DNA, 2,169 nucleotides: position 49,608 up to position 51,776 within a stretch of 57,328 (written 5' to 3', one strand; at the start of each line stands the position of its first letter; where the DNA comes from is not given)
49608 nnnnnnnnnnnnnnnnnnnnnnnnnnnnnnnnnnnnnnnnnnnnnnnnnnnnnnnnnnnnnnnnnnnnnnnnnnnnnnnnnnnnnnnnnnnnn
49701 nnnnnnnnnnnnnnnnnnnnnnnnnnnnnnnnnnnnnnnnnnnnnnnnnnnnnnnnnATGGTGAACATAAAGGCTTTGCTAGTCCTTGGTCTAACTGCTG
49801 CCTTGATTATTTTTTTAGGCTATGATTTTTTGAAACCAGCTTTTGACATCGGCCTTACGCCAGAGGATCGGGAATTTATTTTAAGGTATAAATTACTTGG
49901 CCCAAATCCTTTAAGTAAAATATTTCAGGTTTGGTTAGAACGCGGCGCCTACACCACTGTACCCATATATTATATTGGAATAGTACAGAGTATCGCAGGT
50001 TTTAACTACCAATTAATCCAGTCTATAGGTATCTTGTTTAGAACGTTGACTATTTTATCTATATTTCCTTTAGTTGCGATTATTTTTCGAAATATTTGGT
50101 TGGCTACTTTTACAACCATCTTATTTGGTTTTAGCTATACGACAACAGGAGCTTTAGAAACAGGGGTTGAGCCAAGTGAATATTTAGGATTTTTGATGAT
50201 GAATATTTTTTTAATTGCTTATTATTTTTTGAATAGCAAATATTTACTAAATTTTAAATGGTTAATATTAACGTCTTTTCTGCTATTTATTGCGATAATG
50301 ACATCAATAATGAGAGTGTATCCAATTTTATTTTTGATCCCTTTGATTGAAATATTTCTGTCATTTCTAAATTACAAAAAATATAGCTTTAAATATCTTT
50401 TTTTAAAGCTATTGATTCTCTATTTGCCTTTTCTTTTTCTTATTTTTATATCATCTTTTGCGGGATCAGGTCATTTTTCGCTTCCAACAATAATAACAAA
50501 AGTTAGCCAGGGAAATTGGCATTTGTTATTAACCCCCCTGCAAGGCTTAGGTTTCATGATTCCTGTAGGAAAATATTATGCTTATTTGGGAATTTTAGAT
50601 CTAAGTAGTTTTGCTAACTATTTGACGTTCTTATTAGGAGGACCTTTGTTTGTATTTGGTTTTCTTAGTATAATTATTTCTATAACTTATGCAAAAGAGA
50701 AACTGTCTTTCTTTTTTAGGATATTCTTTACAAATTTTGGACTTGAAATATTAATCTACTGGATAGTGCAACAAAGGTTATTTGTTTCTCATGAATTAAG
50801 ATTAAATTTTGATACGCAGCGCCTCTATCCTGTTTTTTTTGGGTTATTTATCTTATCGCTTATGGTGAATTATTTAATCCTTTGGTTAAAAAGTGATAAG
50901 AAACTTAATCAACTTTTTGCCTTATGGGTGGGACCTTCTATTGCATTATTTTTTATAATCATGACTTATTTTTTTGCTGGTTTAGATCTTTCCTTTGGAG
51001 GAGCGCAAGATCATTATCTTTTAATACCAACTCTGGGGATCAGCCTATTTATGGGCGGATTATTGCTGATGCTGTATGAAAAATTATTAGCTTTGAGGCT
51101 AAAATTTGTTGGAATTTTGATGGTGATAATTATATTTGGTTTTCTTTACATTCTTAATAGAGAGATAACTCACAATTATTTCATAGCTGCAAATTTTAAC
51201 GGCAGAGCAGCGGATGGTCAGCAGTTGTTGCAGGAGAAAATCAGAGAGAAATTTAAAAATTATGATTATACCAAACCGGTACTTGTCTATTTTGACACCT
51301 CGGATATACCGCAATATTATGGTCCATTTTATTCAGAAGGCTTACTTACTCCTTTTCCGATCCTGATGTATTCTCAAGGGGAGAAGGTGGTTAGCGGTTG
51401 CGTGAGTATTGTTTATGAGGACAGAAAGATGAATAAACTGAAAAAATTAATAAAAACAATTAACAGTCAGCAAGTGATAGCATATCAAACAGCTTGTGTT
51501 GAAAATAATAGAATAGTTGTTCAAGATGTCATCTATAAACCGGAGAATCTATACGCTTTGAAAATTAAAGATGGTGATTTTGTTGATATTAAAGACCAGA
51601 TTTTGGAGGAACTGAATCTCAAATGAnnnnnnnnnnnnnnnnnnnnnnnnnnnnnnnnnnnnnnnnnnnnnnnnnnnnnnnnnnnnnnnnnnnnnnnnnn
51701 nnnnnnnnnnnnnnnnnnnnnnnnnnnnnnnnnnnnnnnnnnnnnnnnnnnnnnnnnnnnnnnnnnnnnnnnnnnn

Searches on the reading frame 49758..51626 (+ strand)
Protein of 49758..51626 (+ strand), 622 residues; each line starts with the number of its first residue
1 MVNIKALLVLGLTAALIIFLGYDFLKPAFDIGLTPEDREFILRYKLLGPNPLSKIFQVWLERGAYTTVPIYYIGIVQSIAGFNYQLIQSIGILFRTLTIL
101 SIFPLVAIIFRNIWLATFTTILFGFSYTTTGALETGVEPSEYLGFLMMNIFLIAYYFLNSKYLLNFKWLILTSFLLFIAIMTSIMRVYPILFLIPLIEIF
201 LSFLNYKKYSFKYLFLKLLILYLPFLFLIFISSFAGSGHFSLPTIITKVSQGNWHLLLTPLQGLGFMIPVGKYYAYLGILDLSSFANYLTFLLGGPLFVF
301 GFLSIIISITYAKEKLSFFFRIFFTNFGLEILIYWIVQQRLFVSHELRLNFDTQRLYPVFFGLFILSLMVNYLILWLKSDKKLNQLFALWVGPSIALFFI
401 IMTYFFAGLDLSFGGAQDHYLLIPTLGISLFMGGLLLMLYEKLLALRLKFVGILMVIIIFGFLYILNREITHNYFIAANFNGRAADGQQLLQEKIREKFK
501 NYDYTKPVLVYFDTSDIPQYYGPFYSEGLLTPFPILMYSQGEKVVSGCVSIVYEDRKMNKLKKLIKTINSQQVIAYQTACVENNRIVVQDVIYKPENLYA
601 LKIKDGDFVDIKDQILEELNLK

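Call 10: search_protein_families(library=pfam, proteins=[window:49758-51626:+], max_evalue=1)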
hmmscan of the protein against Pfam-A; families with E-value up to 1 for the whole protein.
window:49758-51626:+ (622 aa): 0 families

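Call 48: search_protein_families(library=pfam, alignment_id=A3, max_evalue=1)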
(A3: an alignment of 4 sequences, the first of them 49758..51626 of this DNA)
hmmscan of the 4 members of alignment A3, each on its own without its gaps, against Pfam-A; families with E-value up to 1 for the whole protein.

A. member 1, window:49758-51626:+ (622 aa): 0 families

B. families by the number of members that match (of 4 scanned): 3 families
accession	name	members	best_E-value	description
PF22438.2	FlgA_HD-like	1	0.00049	Flagellar protein FlgA, HotDog domain-like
PF12326.13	EOS1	1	0.0055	N-glycosylation protein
PF17336.7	DUF5368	1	0.21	Family of unknown function (DUF5368)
